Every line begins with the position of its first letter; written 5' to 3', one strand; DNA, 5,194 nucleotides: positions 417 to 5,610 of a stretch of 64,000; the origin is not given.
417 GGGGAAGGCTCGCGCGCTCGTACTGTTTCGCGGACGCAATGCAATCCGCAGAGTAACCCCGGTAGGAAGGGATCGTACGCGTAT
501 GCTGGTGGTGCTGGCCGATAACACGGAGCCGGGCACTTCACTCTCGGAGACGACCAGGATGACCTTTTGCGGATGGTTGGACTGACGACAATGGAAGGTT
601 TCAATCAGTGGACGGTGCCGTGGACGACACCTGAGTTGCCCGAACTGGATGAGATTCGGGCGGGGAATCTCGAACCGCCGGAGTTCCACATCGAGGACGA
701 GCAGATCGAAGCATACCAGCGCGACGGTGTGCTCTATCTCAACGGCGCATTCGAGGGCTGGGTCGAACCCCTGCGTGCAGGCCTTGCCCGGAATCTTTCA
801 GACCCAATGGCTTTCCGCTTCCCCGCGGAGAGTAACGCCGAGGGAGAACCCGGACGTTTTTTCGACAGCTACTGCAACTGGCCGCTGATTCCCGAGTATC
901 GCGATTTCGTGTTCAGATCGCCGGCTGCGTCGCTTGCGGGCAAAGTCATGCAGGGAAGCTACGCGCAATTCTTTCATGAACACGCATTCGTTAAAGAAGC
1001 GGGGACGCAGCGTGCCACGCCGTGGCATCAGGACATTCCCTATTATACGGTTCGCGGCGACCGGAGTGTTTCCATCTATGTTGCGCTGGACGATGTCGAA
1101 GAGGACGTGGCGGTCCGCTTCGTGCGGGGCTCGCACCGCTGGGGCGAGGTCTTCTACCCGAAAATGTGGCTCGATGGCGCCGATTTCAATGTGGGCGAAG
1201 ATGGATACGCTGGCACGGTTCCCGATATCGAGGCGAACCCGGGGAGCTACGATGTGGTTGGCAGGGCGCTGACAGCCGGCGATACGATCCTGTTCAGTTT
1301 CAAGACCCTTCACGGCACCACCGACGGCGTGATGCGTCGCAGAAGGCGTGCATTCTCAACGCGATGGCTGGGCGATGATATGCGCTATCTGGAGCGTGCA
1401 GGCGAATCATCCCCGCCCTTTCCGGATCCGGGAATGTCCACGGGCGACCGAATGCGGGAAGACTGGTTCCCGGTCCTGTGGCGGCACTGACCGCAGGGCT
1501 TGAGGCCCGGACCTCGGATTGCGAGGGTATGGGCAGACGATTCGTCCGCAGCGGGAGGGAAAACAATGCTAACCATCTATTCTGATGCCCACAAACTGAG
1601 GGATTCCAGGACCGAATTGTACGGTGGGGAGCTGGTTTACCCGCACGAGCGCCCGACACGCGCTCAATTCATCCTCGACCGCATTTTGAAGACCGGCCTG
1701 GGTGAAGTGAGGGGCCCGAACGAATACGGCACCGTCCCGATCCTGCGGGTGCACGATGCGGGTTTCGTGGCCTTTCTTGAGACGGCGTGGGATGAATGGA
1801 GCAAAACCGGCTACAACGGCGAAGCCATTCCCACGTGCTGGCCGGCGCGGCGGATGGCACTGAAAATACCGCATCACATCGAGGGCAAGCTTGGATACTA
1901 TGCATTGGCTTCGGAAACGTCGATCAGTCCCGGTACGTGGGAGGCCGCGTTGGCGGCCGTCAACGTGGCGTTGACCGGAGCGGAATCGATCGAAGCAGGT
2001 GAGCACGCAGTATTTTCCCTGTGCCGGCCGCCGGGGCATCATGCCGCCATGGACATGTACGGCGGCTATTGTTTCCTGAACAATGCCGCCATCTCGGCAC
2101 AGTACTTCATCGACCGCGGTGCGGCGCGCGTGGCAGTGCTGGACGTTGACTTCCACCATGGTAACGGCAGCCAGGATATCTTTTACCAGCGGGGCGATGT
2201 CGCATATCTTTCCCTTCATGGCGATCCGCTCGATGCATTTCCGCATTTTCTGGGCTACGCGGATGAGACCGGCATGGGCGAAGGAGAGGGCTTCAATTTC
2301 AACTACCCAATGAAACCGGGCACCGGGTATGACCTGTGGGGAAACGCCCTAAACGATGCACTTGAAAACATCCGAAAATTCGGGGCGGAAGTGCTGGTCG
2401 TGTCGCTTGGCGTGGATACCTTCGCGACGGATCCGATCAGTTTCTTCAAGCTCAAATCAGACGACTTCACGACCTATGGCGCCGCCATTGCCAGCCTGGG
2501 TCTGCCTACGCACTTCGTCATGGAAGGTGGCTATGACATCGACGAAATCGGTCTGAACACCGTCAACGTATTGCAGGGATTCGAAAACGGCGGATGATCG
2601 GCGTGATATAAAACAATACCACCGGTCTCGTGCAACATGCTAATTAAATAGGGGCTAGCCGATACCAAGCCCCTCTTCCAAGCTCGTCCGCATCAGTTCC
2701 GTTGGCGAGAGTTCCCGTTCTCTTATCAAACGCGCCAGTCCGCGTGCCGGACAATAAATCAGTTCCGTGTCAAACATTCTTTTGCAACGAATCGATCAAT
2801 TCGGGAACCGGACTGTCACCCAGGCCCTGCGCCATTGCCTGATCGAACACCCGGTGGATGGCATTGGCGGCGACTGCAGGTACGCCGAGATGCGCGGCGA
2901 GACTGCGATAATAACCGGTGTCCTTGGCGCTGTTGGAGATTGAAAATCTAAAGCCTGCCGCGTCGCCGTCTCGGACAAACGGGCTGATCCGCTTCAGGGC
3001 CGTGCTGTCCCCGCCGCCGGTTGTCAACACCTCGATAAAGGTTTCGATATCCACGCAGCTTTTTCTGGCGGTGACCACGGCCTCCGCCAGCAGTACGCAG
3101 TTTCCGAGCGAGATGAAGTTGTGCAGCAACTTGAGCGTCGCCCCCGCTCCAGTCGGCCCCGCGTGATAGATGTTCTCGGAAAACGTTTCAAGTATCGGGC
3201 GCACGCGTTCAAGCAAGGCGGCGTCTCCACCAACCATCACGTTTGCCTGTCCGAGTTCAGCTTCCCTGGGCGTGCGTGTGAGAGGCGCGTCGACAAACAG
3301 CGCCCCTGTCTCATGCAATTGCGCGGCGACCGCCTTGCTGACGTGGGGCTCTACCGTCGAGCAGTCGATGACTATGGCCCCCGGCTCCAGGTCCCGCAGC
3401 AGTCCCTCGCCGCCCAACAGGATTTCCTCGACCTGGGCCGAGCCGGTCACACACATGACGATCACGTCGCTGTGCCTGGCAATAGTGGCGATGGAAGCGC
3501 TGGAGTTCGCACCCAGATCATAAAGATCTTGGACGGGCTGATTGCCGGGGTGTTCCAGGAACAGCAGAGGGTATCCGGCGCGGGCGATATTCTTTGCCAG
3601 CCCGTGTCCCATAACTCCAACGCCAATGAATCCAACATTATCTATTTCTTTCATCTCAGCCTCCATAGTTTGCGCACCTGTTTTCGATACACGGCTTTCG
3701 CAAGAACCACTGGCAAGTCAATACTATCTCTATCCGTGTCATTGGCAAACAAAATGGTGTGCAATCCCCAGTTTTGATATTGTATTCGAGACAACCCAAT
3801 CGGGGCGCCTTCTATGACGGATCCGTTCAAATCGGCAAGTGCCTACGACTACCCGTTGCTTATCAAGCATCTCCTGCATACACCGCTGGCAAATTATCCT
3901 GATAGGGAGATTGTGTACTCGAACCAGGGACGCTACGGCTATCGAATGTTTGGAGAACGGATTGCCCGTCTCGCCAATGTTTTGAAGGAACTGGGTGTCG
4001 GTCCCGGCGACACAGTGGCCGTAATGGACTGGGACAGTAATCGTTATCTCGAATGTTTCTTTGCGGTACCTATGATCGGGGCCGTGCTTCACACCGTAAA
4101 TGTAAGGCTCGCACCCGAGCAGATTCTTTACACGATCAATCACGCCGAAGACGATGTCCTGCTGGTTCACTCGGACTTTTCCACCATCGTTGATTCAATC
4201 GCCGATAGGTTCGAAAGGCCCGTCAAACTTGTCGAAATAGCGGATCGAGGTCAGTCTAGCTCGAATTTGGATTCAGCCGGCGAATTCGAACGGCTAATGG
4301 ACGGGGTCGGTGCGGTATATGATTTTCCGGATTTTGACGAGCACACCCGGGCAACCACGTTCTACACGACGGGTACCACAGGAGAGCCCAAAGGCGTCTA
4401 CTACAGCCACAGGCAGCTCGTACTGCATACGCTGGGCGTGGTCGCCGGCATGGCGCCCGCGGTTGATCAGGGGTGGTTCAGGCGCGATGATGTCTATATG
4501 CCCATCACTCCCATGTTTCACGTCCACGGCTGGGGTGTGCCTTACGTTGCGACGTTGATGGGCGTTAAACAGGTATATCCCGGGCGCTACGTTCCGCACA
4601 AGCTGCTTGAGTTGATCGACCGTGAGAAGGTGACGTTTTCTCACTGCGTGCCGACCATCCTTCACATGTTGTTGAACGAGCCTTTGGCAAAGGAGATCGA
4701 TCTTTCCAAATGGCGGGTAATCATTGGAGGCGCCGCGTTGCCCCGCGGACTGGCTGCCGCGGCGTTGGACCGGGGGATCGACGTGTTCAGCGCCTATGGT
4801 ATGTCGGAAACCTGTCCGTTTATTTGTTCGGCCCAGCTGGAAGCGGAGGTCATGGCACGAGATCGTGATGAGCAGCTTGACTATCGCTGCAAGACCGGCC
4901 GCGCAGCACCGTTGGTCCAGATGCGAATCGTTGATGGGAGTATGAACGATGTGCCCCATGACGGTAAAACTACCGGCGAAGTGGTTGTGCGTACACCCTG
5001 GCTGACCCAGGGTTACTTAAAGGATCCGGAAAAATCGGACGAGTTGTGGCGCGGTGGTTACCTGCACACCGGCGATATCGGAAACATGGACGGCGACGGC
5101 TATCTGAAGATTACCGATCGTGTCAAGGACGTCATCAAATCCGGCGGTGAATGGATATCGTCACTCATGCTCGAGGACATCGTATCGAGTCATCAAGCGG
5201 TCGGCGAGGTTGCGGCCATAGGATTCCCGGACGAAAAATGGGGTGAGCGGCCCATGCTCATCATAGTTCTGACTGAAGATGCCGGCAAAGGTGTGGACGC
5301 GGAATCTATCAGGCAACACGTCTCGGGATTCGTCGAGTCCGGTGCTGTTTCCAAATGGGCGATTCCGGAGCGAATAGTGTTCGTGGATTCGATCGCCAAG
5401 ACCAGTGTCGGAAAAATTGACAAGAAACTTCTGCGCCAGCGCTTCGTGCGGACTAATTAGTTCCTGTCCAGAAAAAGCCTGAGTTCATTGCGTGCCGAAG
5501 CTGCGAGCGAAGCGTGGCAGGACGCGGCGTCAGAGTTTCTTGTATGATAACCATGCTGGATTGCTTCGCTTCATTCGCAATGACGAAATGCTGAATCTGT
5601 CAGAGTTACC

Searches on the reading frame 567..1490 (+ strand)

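Call 20: search_protein_families(library=pfam, proteins=[window:567-1490:+], max_evalue=0.00001)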
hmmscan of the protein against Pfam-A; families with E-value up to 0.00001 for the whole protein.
window:567-1490:+ (307 aa): 1 family
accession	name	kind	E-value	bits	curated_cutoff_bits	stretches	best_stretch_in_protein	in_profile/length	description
PF05721.19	PhyH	-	3.6e-19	70.3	22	1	50-253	1-204/213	Phytanoyl-CoA dioxygenase (PhyH)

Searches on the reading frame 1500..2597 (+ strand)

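Call 20: search_protein_families(library=pfam, proteins=[window:1500-2597:+], max_evalue=0.00001)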
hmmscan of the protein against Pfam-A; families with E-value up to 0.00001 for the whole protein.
window:1500-2597:+ (365 aa): 1 family
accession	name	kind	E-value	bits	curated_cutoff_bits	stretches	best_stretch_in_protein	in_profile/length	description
PF00850.24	Hist_deacetyl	-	7.2e-65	219.7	27.9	1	50-357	3-294/298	Histone deacetylase domain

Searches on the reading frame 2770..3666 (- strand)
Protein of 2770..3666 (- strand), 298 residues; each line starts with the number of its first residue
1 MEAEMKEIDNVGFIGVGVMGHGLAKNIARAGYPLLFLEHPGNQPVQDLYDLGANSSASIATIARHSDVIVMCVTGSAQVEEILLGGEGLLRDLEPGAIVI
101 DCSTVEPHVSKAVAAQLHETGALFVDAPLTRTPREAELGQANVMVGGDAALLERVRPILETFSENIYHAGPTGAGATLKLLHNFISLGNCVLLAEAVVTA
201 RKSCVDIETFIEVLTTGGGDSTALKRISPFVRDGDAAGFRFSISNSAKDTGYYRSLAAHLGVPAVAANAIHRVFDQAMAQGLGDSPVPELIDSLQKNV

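Call 20: search_protein_families(library=pfam, proteins=[window:2770-3666:-], max_evalue=0.00001)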
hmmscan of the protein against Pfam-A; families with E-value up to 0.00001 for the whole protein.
window:2770-3666:- (298 aa): 4 families
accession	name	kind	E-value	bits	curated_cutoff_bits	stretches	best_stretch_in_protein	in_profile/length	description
PF03446.21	NAD_binding_2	-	1.5e-38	132.8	21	1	10-170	1-161/161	NAD binding domain of 6-phosphogluconate dehydrogenase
PF14833.11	NAD_binding_11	-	6e-18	65.7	30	1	173-287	1-115/122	NAD-binding of NADP-dependent 3-hydroxyisobutyrate dehydrogenase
PF03807.23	F420_oxidored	-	7.4e-08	33.3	21.6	1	11-103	2-92/94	NADP oxidoreductase coenzyme F420-dependent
PF02826.25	2-Hacid_dh_C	-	2.2e-07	30.8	25.1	1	10-119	38-143/178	D-isomer specific 2-hydroxyacid dehydrogenase, NAD binding domain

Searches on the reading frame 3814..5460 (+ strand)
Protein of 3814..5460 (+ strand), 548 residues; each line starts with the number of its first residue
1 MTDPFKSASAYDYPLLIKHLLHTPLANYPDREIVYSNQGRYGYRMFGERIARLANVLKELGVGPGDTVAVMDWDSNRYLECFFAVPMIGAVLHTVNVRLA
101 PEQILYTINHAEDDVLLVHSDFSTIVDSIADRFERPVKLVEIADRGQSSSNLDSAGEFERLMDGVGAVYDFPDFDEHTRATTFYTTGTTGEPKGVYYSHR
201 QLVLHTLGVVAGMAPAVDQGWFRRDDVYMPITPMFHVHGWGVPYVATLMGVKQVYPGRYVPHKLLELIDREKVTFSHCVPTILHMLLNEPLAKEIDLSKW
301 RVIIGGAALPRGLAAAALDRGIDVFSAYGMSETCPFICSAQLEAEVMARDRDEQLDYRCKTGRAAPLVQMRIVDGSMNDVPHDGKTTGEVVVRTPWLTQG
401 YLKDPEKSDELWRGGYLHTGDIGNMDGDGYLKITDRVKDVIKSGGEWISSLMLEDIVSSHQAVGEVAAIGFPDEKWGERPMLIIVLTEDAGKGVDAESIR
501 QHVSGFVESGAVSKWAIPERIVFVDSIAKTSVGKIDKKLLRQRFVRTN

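Call 20: search_protein_families(library=pfam, proteins=[window:3814-5460:+], max_evalue=0.00001)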
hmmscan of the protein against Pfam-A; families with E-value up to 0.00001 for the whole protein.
window:3814-5460:+ (548 aa): 2 families
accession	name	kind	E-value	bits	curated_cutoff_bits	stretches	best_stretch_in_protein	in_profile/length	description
PF00501.34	AMP-binding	-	6.6e-76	256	29.9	1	26-402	6-384/384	AMP-binding enzyme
PF13193.12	AMP-binding_C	-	4.5e-15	56.8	24.5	1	453-534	2-76/76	AMP-binding enzyme C-terminal domain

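Call 23: search_protein_families(library=ncbifam, proteins=[window:3814-5460:+], max_evalue=0.001)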
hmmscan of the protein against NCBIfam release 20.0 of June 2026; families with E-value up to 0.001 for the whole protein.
window:3814-5460:+ (548 aa): 105 families (the best 25 are shown)
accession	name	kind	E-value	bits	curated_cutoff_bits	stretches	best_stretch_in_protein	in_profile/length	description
NF004837.0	PRK06187.1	subfamily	3.7e-195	649.2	476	1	10-545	3-523/531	long-chain-fatty-acid--CoA ligase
NF005426.0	PRK07008.1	equivalog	2.8e-133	445.4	822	1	11-544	10-535/545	3-(methylthio)propionyl-CoA ligase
NF004674.0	PRK06018.1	subfamily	1e-129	433.7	766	1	12-544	7-534/544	long-chain-fatty-acid--CoA ligase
NF006020.0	PRK08162.1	subfamily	5.5e-104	348.5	677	1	25-544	29-538/545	acyl-CoA synthetase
NF004143.0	PRK05620.1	equivalog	4.3e-93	312.6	852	1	37-545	35-556/576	long-chain fatty-acid--CoA ligase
NF006182.0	PRK08316.1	subfamily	9.3e-86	288.4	663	1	17-546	13-519/523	fatty acyl-CoA synthetase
NF005307.0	PRK06839.1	equivalog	2e-70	237.9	748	1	29-541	16-490/496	o-succinylbenzoate--CoA ligase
NF005857.1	PRK07786.1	exception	1.5e-68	231.5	733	1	43-544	37-512/513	fatty-acid--CoA ligase FadD5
NF005676.0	PRK07470.1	equivalog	2.5e-68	231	774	1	19-545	24-530/544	acyl-CoA synthetase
NF004797.0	PRK06145.1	equivalog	5.7e-67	226.2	850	1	29-543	16-494/499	acyl-CoA synthetase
NF004808.0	PRK06155.1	equivalog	1e-65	222.1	722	1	18-545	24-523/542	ATP-dependent acyl-CoA ligase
NF002966.0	PRK03640.1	equivalog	1.9e-65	221.3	556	1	27-543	14-479/483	o-succinylbenzoate--CoA ligase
NF009233.0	PRK12583.1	subfamily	3.1e-65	220.6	832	2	182-545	206-551/558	fatty acid CoA ligase family protein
TIGR01923.1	menE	equivalog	4.4e-65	220.3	330.15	1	46-538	5-440/442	o-succinylbenzoate--CoA ligase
NF005801.1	PRK07656.1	equivalog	4.2e-64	217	657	1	20-541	6-500/500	FadD3 family acyl-CoA ligase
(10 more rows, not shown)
